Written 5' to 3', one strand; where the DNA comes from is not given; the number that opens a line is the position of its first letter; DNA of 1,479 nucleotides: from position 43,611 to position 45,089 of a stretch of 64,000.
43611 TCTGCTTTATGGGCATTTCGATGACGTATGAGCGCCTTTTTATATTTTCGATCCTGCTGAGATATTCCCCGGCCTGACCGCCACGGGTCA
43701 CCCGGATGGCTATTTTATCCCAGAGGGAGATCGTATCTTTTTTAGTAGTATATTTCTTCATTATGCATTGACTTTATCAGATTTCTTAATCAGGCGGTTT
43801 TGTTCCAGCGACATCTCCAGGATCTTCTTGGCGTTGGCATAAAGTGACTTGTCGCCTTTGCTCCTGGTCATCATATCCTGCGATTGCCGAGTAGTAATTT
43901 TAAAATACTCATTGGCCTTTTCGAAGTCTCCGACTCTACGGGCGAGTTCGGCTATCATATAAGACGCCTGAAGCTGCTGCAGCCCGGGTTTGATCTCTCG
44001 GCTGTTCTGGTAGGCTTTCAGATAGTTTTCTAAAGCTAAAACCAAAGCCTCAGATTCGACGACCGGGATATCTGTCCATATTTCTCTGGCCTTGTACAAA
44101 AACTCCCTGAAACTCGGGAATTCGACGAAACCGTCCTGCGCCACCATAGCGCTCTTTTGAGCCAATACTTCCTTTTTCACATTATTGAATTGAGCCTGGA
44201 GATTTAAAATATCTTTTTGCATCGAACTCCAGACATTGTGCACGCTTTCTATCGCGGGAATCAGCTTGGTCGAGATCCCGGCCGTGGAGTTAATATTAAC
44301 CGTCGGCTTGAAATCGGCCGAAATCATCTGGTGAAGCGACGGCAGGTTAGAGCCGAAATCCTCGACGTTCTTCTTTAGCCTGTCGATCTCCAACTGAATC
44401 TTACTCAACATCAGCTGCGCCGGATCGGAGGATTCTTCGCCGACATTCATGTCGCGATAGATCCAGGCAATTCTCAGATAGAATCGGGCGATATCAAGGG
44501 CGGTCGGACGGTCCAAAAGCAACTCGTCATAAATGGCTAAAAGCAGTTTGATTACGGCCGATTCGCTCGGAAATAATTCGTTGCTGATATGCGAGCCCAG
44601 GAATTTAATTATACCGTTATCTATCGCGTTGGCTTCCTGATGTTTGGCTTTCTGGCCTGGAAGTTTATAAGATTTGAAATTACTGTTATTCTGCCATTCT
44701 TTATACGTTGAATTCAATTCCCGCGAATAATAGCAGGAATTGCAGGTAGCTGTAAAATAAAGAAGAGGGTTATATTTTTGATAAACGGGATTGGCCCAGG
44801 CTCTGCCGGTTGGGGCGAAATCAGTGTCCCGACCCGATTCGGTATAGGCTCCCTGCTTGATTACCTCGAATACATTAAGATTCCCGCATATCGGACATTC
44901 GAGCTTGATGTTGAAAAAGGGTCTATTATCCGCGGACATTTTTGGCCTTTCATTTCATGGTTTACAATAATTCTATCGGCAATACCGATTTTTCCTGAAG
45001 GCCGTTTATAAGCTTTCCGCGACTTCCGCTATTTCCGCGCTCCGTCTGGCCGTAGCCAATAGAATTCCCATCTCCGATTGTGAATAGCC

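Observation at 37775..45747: A non-canonical two-component/c-di-GMP-style module replaces the chemotaxis block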

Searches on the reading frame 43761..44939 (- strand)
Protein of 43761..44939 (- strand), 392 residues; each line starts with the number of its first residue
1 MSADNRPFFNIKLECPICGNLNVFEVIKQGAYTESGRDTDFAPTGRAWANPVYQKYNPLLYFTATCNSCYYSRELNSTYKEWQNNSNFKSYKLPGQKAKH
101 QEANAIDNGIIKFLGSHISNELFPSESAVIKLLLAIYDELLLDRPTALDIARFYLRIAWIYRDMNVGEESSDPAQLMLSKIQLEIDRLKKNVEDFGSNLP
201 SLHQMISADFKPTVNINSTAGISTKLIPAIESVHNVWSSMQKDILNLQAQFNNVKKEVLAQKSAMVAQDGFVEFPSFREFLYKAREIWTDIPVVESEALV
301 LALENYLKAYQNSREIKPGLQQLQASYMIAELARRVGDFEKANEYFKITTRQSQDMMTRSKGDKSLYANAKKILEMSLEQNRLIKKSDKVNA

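Call 4: search_protein_families(library=pfam, proteins=[window:43761-44939:-], max_evalue=0.1)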
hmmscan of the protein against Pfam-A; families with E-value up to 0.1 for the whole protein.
window:43761-44939:- (392 aa): 4 families
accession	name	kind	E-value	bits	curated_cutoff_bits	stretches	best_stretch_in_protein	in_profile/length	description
PF09986.15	DUF2225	-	1.2e-20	74.6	21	2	9-166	2-133/214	Uncharacterized protein conserved in bacteria (DUF2225)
PF13424.12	TPR_12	-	0.0011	19.5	30.1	1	301-347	21-69/77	Tetratricopeptide repeat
PF20651.3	EXOC6_Sec15_N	-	0.004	17.6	27.2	0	227-267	28-68/170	Exocyst complex component EXOC6/Sec15, N-terminal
PF13181.12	TPR_8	-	0.075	13.7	25.7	0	324-347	2-25/34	Tetratricopeptide repeat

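Call 10: find_related_loci(query=window:43761-44939:-, collection=genome_contigs, flank=10000)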
Query window:43761-44939:- (392 aa) in genome_contigs; peptide patterns used: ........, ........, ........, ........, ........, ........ (x = any residue, [..] = any of these).
90 stretches matched a pattern, but none encodes a relative of the query by tblastn (E <= 1e-3).

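Call 11: find_encoding_contigs(protein=window:43761-44939:-, flank=10000, max_places=6)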
Protein window:43761-44939:- (392 aa): no gene with exactly this product is on record in the collection.

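Call 12: find_homologous_proteins(query=window:43761-44939:-)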
Query window:43761-44939:- (392 aa): 154 proteins with E <= 0.001 among 3691 candidates; the best 120 are listed.
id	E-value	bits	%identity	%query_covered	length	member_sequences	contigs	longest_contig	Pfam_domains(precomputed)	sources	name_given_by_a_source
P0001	5.8e-259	876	100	100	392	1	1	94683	PF09986.16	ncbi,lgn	-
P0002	5.1e-145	501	57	100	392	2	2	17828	PF09986.16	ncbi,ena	-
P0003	6.6e-145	501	58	100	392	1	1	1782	PF09986.16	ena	-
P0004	1.1e-143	497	56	100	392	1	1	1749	PF09986.16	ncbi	-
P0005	1.9e-142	493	56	100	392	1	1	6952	PF09986.16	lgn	-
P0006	2.3e-141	489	56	100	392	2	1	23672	PF09986.16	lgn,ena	-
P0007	3.0e-141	489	55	100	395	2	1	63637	PF09986.16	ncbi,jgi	-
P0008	6.7e-140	484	55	100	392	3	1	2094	PF09986.16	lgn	-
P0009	8.0e-139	481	55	100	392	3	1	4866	PF09986.16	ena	-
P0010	1.7e-138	480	55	100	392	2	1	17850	PF09986.16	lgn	-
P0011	2.5e-138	479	56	100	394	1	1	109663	PF09986.16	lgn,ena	-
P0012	2.4e-137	476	53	100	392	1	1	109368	PF09986.16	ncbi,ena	-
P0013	4.0e-137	475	54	100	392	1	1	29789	PF09986.16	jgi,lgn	-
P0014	6.9e-137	475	56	100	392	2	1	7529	PF09986.16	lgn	-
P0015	4.9e-136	472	55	100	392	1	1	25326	PF09986.16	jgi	jgi:hypothetical protein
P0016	6.1e-136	471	54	99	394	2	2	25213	PF09986.16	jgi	-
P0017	7.3e-135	468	51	100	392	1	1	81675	PF09986.16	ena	-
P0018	1.9e-134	467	55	100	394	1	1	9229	PF09986.16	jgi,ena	-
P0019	2.0e-134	466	53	100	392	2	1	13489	PF09986.16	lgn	-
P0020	3.0e-133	463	51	99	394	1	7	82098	PF09986.16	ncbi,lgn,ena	-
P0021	4.3e-131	456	52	99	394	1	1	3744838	PF09986.16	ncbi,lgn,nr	ncbi:MAG: DUF2225 domain-containing protein [Candidatus Zixiibacteriota bacterium]|nr:MAG: DUF2225 d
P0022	8.9e-131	454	51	99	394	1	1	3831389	PF09986.16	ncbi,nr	ncbi:MAG: DUF2225 domain-containing protein [Candidatus Zixiibacteriota bacterium]|nr:MAG: DUF2225 d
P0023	4.8e-129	449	52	99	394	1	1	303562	PF09986.16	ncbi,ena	-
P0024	5.0e-128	445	50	99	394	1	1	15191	PF09986.16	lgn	-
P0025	6.1e-128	445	51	100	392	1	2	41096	PF09986.16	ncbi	ncbi:MAG: DUF2225 domain-containing protein [candidate division Zixibacteria bacterium]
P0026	4.0e-126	439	51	99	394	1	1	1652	PF09986.16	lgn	-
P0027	6.4e-126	438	51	98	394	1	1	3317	PF09986.16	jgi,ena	-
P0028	1.1e-122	428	50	100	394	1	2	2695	PF09986.16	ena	-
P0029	3.0e-120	420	52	92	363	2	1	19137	PF09986.16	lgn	-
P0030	1.1e-116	408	49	99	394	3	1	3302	PF09986.16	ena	-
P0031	2.8e-104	367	43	100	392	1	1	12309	PF09986.16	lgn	-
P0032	6.8e-101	356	45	98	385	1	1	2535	PF09986.16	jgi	jgi:uncharacterized protein (DUF2225 family)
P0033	1.1e-96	342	43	98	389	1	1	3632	PF09986.16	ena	-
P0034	7.6e-95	336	41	98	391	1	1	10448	PF09986.16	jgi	jgi:uncharacterized protein (DUF2225 family)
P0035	6.1e-94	333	40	98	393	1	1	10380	PF09986.16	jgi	jgi:tetratricopeptide (TPR) repeat protein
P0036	2.5e-93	331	43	97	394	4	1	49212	PF09986.16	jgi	jgi:uncharacterized protein (DUF2225 family)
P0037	2.0e-92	328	41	97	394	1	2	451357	PF09986.16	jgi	jgi:uncharacterized protein (DUF2225 family)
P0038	3.1e-92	328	43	97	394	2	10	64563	PF09986.16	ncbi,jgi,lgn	-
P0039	5.3e-92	327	40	98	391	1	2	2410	PF09986.16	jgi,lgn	-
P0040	7.6e-92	326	41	98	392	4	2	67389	PF09986.16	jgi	-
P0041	1.1e-91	326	41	98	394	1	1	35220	PF09986.16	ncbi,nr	ncbi:MAG: DUF2225 domain-containing protein [candidate division Zixibacteria bacterium]|nr:DUF2225 d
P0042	1.4e-90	322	41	96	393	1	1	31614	PF09986.16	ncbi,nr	ncbi:DUF2225 domain-containing protein [candidate division GN15 bacterium]|nr:DUF2225 domain-contain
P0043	1.8e-90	322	44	97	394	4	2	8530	PF09986.16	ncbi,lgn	-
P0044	8.4e-90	320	41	97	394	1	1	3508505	PF09986.16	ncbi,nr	ncbi:hypothetical protein TRIP_C60523 [Candidatus Zixiibacteriota bacterium]|nr:hypothetical protein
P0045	1.5e-89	319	41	100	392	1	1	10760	PF09986.16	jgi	jgi:hypothetical protein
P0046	2.0e-89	318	42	97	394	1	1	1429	PF09986.16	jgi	jgi:tetratricopeptide (TPR) repeat protein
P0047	3.5e-89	318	42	96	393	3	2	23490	PF09986.16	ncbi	-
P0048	4.5e-89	317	40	99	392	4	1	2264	PF09986.16,PF13424.13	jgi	-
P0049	5.6e-89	317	42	96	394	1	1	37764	PF09986.16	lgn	-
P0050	6.8e-89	317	41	98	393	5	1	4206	PF09986.16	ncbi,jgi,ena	-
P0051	1.4e-88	316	41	97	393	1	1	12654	PF09986.16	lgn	-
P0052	1.9e-88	315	40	100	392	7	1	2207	PF09986.16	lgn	-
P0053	2.1e-88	315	39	98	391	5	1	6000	PF09986.16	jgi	jgi:hypothetical protein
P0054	8.9e-88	313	39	98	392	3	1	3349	PF09986.16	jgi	jgi:hypothetical protein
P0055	1.1e-87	313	40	97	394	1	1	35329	PF09986.16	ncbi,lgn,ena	-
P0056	1.8e-87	312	40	98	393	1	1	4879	PF09986.16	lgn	-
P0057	3.8e-87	311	40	98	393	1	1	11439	PF09986.16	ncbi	-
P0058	4.4e-87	311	41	96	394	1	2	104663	PF09986.16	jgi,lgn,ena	-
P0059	5.2e-87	310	40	97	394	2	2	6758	PF09986.16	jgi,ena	jgi:uncharacterized protein (DUF2225 family)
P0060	7.2e-87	310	41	96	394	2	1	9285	PF09986.16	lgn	-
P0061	7.8e-87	310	40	97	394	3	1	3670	PF09986.16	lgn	-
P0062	1.1e-86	309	41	97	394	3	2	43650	PF09986.16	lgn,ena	-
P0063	1.6e-86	309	40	97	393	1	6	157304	PF09986.16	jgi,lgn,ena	-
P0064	2.6e-86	308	41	98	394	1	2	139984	PF09986.16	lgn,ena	-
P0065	3.4e-86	308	41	97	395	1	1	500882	PF09986.16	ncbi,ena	-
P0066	5.6e-86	307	41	96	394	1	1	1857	PF09986.16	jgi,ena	-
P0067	5.9e-86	307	40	96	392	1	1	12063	PF09986.16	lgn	-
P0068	6.8e-86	307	42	98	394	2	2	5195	PF09986.16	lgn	-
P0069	7.8e-86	307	40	96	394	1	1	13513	PF09986.16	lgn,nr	nr:DUF2225 domain-containing protein [candidate division Zixibacteria bacterium]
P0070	8.3e-86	307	40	97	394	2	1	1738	PF09986.16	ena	-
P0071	8.7e-86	306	40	97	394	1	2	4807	PF09986.16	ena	-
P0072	1.1e-85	306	39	96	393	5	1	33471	PF09986.16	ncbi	-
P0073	1.2e-85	306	39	100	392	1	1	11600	PF09986.16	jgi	jgi:hypothetical protein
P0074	1.2e-85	306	39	96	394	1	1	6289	PF09986.16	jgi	-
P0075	1.2e-85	306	40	96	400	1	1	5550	PF09986.16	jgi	jgi:uncharacterized protein (DUF2225 family)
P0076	2.7e-85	305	40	97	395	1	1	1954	PF09986.16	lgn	-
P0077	2.8e-85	305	41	96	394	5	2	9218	PF09986.16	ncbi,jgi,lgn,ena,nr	ncbi:MAG TPA: DUF2225 domain-containing protein [candidate division Zixibacteria bacterium]|nr:DUF22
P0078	4.6e-85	304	40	96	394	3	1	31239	PF09986.16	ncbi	-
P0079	6.7e-85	304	41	96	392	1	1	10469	PF09986.16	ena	-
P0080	7.8e-85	303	40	98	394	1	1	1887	PF09986.16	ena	-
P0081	8.9e-85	303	39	97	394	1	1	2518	PF09986.16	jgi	jgi:uncharacterized protein (DUF2225 family)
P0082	9.1e-85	303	40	98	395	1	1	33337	PF09986.16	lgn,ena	-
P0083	9.4e-85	303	41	96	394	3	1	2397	PF09986.16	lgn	-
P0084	9.6e-85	303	38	97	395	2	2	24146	PF09986.16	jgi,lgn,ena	-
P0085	2.5e-84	302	41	96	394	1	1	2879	PF09986.16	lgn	-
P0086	3.1e-84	301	40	97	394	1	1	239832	PF09986.16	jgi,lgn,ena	-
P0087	4.6e-84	301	41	96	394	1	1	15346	PF09986.16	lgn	-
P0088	4.7e-84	301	40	97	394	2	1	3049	PF09986.16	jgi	-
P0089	1.1e-83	300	40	97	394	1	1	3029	PF09986.16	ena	-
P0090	1.2e-83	299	40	100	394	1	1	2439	PF09986.16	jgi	jgi:uncharacterized protein (DUF2225 family)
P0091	1.2e-83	299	38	98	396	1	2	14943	PF09986.16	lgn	-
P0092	1.7e-83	299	39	97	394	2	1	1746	PF09986.16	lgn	-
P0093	2.8e-83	298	40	96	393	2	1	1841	PF09986.16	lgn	-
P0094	3.0e-83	298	36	97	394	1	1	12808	PF09986.16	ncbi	-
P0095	3.1e-83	298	38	97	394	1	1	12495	PF09986.16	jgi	jgi:uncharacterized protein (DUF2225 family)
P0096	6.8e-83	297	39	97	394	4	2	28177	PF09986.16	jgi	-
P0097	1.0e-82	296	38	97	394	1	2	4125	PF09986.16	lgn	-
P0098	1.0e-82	296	39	97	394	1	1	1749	PF09986.16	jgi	jgi:hypothetical protein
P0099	1.2e-82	296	40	96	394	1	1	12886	PF09986.16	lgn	-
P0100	1.9e-82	295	39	96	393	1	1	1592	PF09986.16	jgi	-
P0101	2.2e-82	295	40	96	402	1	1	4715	PF09986.16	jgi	jgi:uncharacterized protein (DUF2225 family)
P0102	3.6e-82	295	39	97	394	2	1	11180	PF09986.16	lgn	-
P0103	4.1e-82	294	40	96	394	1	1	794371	PF09986.16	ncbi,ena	-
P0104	5.7e-82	294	40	96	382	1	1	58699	PF09986.16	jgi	-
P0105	1.0e-81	293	37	97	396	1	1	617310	PF09986.16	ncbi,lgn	-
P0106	1.5e-81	293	38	97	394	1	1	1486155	PF09986.16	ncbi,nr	ncbi:MAG: DUF2225 domain-containing protein [bacterium]|nr:DUF2225 domain-containing protein [bacter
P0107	1.6e-81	292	38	97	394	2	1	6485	PF09986.16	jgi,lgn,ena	-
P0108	1.8e-81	292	39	97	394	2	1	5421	PF09986.16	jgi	-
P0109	3.0e-81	292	38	98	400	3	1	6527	PF09986.16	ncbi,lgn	-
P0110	1.0e-80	290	39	97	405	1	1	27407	PF09986.16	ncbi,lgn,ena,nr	ncbi:MAG: DUF2225 domain-containing protein [candidate division Zixibacteria bacterium]|nr:DUF2225 d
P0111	1.1e-80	290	41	97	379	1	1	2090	PF09986.16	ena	-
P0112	2.9e-80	288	39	98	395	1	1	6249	PF09986.16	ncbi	ncbi:MAG: DUF2225 domain-containing protein [Candidatus Zixiibacteriota bacterium]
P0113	3.2e-80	288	38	96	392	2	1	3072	PF09986.16,PF13424.13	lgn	-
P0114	3.2e-80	288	39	95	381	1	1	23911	PF09986.16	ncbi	-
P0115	4.0e-80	288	39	96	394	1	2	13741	PF09986.16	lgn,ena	-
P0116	5.3e-80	287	39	96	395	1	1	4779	PF09986.16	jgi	-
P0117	6.0e-80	287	39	96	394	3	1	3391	PF09986.16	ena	-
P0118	7.8e-80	287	38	97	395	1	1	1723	PF09986.16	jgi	-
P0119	9.0e-80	287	37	98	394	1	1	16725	PF09986.16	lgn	-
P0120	1.5e-79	286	40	96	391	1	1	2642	PF09986.16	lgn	-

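Call 13: find_encoding_contigs(protein=P0021, flank=10000, max_places=2)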
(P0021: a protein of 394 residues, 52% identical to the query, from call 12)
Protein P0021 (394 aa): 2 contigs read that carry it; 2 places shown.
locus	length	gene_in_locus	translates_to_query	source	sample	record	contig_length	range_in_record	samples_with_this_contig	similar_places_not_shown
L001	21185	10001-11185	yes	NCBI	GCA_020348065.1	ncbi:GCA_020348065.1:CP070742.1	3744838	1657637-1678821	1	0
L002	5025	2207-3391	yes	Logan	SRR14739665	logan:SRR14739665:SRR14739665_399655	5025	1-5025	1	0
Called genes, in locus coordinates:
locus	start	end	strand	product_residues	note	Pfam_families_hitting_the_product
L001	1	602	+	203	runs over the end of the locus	PF28396:SepQ_C (weak), PF01052:FliMN_C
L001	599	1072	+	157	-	PF04347:FliO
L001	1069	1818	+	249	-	PF00813:FliP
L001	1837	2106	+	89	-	PF01313:Bac_export_3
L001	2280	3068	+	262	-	PF01311:Bac_export_1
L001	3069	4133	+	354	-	PF01312:Bac_export_2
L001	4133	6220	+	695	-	PF00771:FHIPEP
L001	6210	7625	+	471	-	PF00448:SRP54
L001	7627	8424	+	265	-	-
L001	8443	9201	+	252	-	PF04542:Sigma70_r2, PF04539:Sigma70_r3 (weak), PF04545:Sigma70_r4, PF08281:Sigma70_r4_2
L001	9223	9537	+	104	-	-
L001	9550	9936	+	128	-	-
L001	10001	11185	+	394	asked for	PF09986:DUF2225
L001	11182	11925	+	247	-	PF12945:PilZNR, PF07238:PilZ (weak)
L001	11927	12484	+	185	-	-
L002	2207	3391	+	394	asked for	PF09986:DUF2225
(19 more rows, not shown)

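Call 14: find_encoding_contigs(protein=P0044, flank=10000, max_places=2)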
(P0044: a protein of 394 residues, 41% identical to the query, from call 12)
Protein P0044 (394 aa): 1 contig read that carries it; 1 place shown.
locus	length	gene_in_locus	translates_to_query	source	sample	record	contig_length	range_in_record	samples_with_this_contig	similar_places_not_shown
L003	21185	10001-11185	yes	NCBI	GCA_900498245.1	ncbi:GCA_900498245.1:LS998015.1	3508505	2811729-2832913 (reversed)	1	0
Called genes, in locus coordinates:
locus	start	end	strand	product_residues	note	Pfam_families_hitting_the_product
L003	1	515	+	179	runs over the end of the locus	PF01052:FliMN_C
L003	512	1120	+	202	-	PF04347:FliO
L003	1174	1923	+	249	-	PF00813:FliP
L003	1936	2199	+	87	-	PF01313:Bac_export_3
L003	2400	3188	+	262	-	PF01311:Bac_export_1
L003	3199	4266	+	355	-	PF01312:Bac_export_2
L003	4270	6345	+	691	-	PF00771:FHIPEP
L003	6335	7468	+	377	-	PF00448:SRP54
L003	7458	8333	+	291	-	PF10609:ParA, PF00142:Fer4_NifH (faint), PF01656:CbiA, PF02374:ArsA_ATPase (faint), PF09140:MipZ, PF13614:AAA_31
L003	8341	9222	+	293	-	PF04542:Sigma70_r2, PF04539:Sigma70_r3 (weak), PF08281:Sigma70_r4_2, PF04545:Sigma70_r4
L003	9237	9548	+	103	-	-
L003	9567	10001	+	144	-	-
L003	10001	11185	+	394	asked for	PF09986:DUF2225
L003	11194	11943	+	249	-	PF12945:PilZNR (weak), PF07238:PilZ (weak)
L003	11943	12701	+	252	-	-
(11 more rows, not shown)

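Call 16: find_related_loci(query=A1, collection=genome_contigs, flank=10000)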
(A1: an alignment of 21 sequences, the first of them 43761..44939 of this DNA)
Query A1 (392 aa) in genome_contigs; peptide patterns used: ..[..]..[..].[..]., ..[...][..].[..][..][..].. (x = any residue, [..] = any of these).
190 stretches matched a pattern; 170 encode a relative of the query (tblastn E <= 1e-3); the best 80 are kept; 80 distinct loci.
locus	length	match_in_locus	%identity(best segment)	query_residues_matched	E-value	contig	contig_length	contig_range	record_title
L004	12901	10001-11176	57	1-392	3e-154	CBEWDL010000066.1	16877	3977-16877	MAG TPA_asm: uncultured bacterium isolate SRR12059192_binner23_Refined_3 genome assembly, contig: ERZ26875191.71, whole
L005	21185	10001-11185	55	1-392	3e-150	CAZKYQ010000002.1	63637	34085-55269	MAG TPA_asm: uncultured Ignavibacteria bacterium isolate binchicken_co275_126 genome assembly, contig: NODE_346_length_6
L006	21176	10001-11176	55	1-392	6e-149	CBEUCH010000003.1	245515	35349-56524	MAG TPA_asm: uncultured bacterium isolate SRR19160658_binner12_Refined_30 genome assembly, contig: ERZ26800495.3, whole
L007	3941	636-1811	56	1-392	1e-153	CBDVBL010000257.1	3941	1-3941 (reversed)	MAG TPA_asm: uncultured bacterium isolate SRR22302355_binner13_Refined_64 genome assembly, contig: ERZ25746546.13329, wh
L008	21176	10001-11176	52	1-390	2e-139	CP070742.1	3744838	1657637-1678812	MAG: Candidatus Zixiibacteriota bacterium isolate bin38 chromosome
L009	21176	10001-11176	51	1-390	4e-139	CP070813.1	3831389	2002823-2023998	MAG: Candidatus Zixiibacteriota bacterium isolate bin119 chromosome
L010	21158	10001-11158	51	1-384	2e-138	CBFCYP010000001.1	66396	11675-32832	MAG TPA_asm: uncultured bacterium isolate SRR26215681_binner13_Refined_78 genome assembly, contig: ERZ25073475.59, whole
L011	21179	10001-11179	52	3-392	3e-137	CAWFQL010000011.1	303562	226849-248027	MAG: uncultured candidate division Zixibacteria bacterium isolate MFD05942.bin.1.318 genome assembly, contig: contig_295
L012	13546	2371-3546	51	1-392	8e-137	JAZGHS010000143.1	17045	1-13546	MAG: Candidatus Zixiibacteriota bacterium isolate SCS6bin.4 SCS6bin.4_143, whole genome shotgun sequence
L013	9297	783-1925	43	7-383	1e-97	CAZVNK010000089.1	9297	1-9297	MAG TPA_asm: uncultured Ignavibacteriaceae bacterium isolate binchicken_co42_233 genome assembly, contig: NODE_12762_len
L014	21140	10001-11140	41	7-382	5e-97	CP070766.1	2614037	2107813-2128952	MAG: Candidatus Zixiibacteriota bacterium isolate bin25 chromosome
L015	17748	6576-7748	41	1-392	2e-96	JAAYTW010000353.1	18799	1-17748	MAG: Candidatus Zixiibacteriota bacterium isolate AS27yjCOA_100 177317_AS27, whole genome shotgun sequence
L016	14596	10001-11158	42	1-386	2e-96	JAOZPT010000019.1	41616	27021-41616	MAG: Candidatus Zixiibacteriota bacterium isolate GMC4.metabat2.266 GMC4_481_length_41616_cov_11.148264, whole genome sh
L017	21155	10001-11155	41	3-382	3e-96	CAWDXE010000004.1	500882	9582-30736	MAG: uncultured candidate division Zixibacteria bacterium isolate MFD05942.bin.2.290 genome assembly, contig: contig_318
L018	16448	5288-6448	41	1-386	4e-96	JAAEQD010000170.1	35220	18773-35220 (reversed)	MAG: Candidatus Zixiibacteriota bacterium isolate Gpa_9 GpaG_CONTIG1927549, whole genome shotgun sequence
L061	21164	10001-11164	37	7-390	6e-89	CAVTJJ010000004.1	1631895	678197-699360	MAG: uncultured candidate division Zixibacteria bacterium isolate MFD05942.bin.1.404 genome assembly, contig: contig_197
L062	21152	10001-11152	38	3-382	5e-89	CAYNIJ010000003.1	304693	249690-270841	MAG TPA_asm: uncultured Ignavibacteriales bacterium isolate SRP302447_co2_58 genome assembly, contig: NODE_109_length_30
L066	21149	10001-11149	39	5-383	2e-88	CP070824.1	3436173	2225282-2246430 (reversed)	MAG: Candidatus Zixiibacteriota bacterium isolate bin1124 chromosome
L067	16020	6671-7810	38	3-382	2e-88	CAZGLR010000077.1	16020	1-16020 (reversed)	MAG TPA_asm: uncultured Ignavibacteriales bacterium isolate SRP141376_co3_444 genome assembly, contig: NODE_9981_length_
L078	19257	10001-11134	39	7-382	2e-87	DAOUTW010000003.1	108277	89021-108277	MAG TPA_asm: Candidatus Zixiibacteriota bacterium isolate CSMAG_807 CSMAG_807_k141_204772_length_108277_cov_10.9961, who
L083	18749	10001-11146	36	7-382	6e-87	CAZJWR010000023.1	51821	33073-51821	MAG TPA_asm: uncultured Ignavibacteriales bacterium isolate SRP214966_co4_518 genome assembly, contig: NODE_356_length_5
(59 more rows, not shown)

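Call 46: search_protein_families(library=ncbifam, proteins=[window:43761-44939:-], max_evalue=0.01)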
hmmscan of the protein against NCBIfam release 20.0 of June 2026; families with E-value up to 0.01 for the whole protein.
window:43761-44939:- (392 aa): 0 families

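Call 48: find_encoding_contigs(protein=P0001, flank=10000, max_places=2)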
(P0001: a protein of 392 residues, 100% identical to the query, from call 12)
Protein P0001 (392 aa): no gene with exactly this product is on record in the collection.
